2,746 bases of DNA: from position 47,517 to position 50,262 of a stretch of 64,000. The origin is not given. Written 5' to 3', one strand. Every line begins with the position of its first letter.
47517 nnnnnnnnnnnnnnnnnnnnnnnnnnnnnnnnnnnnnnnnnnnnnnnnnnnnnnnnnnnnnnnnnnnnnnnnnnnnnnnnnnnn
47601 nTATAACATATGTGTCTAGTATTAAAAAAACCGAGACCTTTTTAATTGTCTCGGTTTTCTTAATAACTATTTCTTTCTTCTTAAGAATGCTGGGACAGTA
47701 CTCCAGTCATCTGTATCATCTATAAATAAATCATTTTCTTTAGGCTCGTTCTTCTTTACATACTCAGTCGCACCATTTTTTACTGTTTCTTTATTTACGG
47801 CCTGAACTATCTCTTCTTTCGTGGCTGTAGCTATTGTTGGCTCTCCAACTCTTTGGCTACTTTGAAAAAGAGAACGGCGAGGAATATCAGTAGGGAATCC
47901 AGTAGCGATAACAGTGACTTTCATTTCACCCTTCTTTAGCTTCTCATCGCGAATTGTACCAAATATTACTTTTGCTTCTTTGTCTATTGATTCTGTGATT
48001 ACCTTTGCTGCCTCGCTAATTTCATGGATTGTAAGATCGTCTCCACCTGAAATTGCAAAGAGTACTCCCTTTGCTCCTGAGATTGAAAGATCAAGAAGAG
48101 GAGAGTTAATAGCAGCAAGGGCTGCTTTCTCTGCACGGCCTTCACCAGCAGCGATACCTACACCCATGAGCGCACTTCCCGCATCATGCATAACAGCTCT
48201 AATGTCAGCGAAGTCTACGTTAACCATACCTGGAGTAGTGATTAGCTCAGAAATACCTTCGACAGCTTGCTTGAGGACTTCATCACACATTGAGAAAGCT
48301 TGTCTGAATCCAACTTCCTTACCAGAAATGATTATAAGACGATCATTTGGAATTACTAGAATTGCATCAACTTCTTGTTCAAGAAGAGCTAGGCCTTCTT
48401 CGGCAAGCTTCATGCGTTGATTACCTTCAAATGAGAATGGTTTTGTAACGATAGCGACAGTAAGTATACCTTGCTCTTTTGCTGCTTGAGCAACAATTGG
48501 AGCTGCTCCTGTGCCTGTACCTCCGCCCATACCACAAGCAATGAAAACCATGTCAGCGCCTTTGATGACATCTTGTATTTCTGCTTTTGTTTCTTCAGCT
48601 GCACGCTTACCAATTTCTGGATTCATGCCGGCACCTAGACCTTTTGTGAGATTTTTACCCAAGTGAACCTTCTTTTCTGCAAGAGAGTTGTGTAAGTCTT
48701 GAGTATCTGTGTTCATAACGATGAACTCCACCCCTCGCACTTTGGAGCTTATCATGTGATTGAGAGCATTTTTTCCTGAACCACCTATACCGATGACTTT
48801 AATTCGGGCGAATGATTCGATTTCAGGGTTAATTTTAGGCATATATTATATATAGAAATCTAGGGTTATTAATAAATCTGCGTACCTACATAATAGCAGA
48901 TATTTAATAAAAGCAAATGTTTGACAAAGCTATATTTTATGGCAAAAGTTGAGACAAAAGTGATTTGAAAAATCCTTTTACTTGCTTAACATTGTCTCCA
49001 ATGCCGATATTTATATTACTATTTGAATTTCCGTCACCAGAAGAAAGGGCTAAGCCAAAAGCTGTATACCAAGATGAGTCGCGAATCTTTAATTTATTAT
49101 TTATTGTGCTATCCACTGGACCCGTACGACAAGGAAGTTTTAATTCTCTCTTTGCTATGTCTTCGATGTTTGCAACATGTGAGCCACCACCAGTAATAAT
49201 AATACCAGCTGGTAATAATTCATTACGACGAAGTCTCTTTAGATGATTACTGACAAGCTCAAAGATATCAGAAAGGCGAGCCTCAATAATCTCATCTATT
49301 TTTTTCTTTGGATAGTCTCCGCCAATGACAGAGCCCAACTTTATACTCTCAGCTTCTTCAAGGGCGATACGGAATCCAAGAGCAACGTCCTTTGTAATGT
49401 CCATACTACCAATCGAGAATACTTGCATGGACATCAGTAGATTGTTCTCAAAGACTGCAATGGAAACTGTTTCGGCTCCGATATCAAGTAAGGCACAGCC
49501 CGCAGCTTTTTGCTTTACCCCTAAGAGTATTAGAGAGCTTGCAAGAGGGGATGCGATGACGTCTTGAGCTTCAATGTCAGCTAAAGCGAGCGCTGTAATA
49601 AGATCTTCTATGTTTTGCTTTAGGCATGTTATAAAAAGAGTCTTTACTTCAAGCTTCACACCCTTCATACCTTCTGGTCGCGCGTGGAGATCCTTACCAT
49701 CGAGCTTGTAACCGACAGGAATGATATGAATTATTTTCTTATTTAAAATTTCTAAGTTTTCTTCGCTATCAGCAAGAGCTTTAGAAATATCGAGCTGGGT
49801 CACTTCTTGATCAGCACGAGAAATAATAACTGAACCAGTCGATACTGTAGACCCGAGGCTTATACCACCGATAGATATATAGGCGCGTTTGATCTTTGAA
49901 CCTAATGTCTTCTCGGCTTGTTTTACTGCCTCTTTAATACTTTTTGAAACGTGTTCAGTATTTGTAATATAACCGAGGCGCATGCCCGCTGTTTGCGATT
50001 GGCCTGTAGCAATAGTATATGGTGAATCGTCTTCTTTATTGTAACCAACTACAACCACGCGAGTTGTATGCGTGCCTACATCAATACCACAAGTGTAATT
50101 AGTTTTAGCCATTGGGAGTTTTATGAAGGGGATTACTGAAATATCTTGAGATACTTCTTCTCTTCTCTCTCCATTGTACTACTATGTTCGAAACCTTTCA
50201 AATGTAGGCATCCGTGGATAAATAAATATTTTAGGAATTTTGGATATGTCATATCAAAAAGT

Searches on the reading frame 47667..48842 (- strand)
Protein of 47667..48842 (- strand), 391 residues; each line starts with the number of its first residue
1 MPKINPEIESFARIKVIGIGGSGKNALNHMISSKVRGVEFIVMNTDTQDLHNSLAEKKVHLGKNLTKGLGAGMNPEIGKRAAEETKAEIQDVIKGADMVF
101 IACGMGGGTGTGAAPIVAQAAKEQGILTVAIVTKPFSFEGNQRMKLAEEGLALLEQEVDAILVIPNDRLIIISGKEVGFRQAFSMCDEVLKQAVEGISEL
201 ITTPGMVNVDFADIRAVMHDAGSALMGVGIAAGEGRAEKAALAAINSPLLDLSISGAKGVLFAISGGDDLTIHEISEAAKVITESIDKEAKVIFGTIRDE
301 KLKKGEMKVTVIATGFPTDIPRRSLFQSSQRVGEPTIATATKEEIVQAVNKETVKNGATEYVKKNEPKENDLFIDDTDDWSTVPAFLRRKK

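Call 8: search_protein_families(library=pfam, proteins=[window:47667-48842:-], max_evalue=0.001)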
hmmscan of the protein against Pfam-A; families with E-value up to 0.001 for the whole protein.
window:47667-48842:- (391 aa): 3 families
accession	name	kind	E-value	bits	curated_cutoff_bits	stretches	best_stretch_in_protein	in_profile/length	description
PF00091.31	Tubulin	-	2.2e-48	165.5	33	1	13-172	1-188/190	Tubulin/FtsZ family, GTPase domain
PF12327.13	FtsZ_C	-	7.1e-32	110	27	1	222-316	1-94/95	FtsZ family, C-terminal domain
PF13460.12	NAD_binding_10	-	0.00097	19.5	27.2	0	84-134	49-98/184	NAD(P)H-binding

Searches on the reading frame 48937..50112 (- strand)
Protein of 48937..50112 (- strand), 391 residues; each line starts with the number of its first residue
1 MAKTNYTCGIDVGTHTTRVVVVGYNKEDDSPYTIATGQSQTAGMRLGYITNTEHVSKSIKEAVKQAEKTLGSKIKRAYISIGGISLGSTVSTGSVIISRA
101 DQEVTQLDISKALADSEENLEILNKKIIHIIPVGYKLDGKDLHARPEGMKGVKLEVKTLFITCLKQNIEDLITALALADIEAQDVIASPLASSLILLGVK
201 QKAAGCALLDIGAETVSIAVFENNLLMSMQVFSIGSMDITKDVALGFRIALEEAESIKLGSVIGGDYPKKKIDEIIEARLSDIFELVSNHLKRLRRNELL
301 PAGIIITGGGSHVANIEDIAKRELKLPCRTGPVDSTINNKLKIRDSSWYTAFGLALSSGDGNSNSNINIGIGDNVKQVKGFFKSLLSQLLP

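Call 8: search_protein_families(library=pfam, proteins=[window:48937-50112:-], max_evalue=0.001)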
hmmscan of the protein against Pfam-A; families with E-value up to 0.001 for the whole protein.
window:48937-50112:- (391 aa): 4 families
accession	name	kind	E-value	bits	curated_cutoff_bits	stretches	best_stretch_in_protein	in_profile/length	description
PF14450.12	FtsA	-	2.2e-23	83.4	31.8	1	207-351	1-125/127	Cell division protein FtsA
PF02491.25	SHS2_FTSA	-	1.3e-13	51.5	25.4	1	86-162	4-79/79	SHS2 domain inserted in FTSA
PF11104.14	PilM_2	-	2.3e-11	43.6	27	1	9-357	1-338/340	Type IV pilus assembly protein PilM;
PF06723.19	MreB_Mbl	-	0.00039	19.8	27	0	269-330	239-303/327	MreB/Mbl protein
